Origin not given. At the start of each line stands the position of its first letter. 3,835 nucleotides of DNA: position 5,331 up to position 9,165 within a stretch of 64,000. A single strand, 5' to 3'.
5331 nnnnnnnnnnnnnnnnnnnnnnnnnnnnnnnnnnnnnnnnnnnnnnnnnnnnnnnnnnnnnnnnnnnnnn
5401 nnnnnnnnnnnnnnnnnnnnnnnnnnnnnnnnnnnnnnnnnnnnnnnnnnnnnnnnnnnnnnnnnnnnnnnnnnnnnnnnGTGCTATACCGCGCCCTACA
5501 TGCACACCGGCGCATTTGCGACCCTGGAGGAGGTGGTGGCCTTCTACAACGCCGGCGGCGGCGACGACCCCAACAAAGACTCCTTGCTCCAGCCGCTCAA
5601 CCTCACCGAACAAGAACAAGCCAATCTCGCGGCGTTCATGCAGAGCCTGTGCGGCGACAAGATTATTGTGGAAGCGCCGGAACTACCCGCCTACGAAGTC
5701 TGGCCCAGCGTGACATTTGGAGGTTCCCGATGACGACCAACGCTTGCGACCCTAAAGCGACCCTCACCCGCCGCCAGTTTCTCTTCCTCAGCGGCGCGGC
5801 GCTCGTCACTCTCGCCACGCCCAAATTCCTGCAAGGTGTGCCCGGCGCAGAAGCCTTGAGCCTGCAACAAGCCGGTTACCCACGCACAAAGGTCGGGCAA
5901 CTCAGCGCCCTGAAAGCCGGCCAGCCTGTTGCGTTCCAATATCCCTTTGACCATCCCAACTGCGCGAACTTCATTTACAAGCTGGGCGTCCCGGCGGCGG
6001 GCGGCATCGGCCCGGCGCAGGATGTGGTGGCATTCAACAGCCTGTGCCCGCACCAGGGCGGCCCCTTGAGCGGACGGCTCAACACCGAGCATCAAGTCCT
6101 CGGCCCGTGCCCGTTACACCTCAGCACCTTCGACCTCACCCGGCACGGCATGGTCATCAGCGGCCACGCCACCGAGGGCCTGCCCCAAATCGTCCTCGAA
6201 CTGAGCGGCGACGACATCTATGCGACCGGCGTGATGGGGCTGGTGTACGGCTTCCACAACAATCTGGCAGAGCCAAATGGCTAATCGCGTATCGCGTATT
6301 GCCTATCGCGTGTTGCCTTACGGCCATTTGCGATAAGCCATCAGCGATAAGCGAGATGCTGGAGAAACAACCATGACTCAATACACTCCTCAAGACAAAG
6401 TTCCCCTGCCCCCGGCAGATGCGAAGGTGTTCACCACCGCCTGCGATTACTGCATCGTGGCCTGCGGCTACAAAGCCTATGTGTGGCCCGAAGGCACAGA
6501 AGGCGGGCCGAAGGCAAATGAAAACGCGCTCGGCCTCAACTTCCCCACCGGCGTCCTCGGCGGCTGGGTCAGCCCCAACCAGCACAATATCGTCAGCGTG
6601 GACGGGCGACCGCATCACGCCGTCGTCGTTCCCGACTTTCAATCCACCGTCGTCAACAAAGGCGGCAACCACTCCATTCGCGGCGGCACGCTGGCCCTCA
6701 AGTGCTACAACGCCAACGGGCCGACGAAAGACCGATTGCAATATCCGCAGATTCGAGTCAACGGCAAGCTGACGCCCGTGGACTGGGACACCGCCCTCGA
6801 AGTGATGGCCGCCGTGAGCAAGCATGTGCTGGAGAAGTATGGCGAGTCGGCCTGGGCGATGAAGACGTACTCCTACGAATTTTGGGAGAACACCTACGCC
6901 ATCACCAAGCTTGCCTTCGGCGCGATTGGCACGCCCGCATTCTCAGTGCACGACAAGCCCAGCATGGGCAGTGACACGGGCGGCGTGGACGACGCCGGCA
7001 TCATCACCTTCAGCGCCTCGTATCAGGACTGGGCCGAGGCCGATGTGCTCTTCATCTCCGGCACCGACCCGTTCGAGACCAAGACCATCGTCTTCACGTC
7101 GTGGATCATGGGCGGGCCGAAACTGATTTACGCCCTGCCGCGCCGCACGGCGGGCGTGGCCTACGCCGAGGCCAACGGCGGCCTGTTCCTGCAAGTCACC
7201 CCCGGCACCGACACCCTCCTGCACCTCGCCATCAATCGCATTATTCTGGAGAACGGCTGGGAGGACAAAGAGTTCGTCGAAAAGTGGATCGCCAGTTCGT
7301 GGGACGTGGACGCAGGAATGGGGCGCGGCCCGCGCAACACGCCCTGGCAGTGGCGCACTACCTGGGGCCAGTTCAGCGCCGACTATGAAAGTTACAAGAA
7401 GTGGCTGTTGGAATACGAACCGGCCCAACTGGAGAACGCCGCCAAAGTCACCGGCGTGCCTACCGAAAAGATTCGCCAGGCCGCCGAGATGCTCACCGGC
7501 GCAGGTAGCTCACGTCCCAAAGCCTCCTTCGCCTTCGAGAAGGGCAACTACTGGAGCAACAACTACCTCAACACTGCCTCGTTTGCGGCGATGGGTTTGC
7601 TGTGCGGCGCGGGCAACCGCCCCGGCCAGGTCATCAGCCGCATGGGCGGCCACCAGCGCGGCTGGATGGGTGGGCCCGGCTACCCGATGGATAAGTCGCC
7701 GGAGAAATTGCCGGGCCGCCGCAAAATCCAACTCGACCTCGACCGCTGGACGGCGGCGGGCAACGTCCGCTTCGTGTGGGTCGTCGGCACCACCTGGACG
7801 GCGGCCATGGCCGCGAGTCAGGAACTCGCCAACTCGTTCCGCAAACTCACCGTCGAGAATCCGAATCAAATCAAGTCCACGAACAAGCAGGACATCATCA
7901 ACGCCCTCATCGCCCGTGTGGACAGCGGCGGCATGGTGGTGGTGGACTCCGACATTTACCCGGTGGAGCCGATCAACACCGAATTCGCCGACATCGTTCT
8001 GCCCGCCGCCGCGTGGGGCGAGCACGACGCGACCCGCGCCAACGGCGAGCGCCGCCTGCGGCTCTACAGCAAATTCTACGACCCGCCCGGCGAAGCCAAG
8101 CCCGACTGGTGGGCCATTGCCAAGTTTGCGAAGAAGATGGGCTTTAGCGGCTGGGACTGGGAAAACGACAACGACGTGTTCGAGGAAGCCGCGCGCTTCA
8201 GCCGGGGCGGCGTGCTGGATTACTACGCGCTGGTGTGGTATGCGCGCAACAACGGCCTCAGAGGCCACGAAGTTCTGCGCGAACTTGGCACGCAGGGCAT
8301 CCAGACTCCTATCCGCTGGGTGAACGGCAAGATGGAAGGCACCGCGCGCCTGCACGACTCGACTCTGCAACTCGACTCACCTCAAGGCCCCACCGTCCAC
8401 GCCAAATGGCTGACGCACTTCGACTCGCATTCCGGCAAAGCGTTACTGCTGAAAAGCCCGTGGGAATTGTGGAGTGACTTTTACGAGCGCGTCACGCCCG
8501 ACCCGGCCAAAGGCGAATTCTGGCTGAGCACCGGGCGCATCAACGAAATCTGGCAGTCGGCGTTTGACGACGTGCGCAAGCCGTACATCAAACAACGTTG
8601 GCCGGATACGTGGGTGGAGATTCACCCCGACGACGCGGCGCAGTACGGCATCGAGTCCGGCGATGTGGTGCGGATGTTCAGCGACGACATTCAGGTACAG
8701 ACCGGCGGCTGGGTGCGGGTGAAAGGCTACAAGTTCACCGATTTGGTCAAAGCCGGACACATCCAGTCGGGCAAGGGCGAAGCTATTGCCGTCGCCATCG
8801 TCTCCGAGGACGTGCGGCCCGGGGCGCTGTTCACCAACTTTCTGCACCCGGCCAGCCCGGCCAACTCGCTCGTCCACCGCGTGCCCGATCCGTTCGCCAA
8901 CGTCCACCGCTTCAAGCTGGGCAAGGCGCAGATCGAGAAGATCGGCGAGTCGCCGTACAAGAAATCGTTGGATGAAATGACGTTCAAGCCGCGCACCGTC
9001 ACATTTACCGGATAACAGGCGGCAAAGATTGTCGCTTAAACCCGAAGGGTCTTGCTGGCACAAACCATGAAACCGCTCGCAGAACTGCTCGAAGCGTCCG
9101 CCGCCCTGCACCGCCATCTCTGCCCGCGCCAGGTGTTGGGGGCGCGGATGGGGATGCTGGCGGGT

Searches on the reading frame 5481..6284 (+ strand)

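Call 11: search_protein_families(library=pfam, proteins=[window:5481-6284:+], max_evalue=0.001)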
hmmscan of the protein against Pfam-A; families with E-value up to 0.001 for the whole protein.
window:5481-6284:+ (267 aa): 1 family
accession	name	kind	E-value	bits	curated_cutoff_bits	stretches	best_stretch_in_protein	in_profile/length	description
PF00355.32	Rieske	-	4.4e-06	27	20.3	1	179-235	33-85/88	Rieske [2Fe-2S] domain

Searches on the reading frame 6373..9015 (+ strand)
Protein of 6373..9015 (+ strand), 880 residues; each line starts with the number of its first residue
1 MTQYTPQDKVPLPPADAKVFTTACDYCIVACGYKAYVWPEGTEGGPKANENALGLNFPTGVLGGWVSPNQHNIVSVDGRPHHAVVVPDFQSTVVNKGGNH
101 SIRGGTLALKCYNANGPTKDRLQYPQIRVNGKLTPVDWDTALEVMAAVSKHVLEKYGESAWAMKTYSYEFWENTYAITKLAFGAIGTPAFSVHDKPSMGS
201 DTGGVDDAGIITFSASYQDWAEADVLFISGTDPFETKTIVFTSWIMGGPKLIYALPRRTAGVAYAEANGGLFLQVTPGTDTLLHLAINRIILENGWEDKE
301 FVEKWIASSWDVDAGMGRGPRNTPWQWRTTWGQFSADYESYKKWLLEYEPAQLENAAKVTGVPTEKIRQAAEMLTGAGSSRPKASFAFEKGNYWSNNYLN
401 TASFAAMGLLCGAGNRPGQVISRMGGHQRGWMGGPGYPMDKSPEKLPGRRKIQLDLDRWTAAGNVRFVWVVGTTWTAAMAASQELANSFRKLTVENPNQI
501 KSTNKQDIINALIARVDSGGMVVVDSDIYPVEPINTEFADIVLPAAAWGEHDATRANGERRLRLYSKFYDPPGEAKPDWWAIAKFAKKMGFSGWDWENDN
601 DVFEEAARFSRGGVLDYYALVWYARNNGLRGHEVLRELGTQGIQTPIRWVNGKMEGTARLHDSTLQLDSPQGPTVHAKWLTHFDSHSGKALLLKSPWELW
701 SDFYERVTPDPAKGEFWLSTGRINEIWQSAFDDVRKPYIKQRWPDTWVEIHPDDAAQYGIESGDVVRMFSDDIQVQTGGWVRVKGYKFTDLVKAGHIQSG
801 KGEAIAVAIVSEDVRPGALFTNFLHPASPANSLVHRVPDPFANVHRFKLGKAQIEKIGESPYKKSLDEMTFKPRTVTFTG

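Call 11: search_protein_families(library=pfam, proteins=[window:6373-9015:+], max_evalue=0.001)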
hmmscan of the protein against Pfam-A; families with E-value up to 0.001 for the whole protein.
window:6373-9015:+ (880 aa): 3 families
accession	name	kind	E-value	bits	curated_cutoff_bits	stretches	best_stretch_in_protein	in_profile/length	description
PF00384.28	Molybdopterin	-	5.7e-32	111.6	24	1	121-587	1-352/353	Molybdopterin oxidoreductase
PF18465.7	Rieske_3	-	2.8e-31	108.1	25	1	24-118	1-96/96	Rieske 3Fe-4S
PF01568.27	Molydop_binding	-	1.8e-17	63.8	26.8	2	716-773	1-57/110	Molydopterin dinucleotide binding domain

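Call 37: find_related_loci(query=window:6373-9012:+, collection=metagenome_contigs, flank=10000)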
Query window:6373-9012:+ (880 aa) in metagenome_contigs; peptide patterns used: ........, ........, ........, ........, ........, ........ (x = any residue, [..] = any of these).
600 stretches matched a pattern (row limit reached: there are more); 592 encode a relative of the query (tblastn E <= 1e-3); the best 80 are kept; 80 distinct loci.
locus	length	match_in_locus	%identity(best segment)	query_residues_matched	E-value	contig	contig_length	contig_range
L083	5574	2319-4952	75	3-877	0e+0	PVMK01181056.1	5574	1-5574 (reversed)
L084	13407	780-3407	67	4-874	0e+0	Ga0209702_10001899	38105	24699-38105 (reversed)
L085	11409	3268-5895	67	4-874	0e+0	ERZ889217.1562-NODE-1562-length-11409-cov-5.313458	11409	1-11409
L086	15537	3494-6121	66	4-874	0e+0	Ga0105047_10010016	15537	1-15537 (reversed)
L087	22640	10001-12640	62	4-876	0e+0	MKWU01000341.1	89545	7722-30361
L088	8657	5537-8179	62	4-877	0e+0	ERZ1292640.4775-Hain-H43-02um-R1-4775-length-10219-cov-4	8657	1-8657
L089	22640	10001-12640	61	4-876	0e+0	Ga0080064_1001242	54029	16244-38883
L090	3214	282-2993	59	3-876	0e+0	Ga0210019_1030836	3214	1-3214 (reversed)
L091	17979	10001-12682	57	3-877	0e+0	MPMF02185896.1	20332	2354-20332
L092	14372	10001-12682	58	3-877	0e+0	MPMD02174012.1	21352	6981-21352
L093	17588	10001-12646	57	8-877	0e+0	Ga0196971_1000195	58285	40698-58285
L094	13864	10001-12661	55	2-879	0e+0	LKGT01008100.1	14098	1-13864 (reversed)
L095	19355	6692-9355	57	1-877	0e+0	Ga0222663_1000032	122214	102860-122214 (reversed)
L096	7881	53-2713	53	4-878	0e+0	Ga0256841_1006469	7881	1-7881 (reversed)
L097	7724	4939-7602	52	4-877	0e+0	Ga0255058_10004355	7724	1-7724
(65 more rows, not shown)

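Call 79: search_solved_structures(query=window:6373-9012:+, max_evalue=1e-20)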
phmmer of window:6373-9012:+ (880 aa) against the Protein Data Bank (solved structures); distinct sequences matched with E-value up to 1e-20: 22.
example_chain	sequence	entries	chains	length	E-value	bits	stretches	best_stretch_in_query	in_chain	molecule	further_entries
8rtm_A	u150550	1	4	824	1.5e-85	291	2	6-304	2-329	Arsenite oxidase subunit AioA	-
4aay_A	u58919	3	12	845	6.4e-85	288.9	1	8-773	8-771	AROA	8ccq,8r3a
5nqd_A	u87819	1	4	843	7e-85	288.8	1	8-773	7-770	AroA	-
8ed4_A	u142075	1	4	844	7e-85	288.7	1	8-773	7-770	AroA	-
8cff_A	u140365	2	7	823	7.3e-85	288.7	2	6-305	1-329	Arsenite oxidase subunit AioA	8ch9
8ch9_G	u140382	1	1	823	1.2e-84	287.9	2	6-305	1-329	Arsenite oxidase subunit AioA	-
1g8k_A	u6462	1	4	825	1.6e-84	287.5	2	6-305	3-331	ARSENITE OXIDASE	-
8rtl_E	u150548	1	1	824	1.9e-84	287.3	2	7-304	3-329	Arsenite oxidase subunit AioA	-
8rtl_G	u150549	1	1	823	2.3e-84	287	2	7-304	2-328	Arsenite oxidase subunit AioA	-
8cgs_A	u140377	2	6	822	2.5e-84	286.9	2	8-305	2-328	Arsenite oxidase subunit AioA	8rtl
1g8j_A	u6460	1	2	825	3.5e-84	286.5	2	6-305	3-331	ARSENITE OXIDASE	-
7qv7_S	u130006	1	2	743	8e-40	139.6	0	338-609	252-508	Hydrogen dependent carbon dioxide reductase subunit FdhF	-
9t1s_L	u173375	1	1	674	6.8e-34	120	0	337-610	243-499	formate dehydrogenase (coenzyme F420)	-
8rqz_C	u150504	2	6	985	3.6e-31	111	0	347-625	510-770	Probable oxidoreductase YjgC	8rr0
9gzq_A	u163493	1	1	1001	3.9e-31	110.9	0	347-625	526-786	Probable oxidoreductase YjgC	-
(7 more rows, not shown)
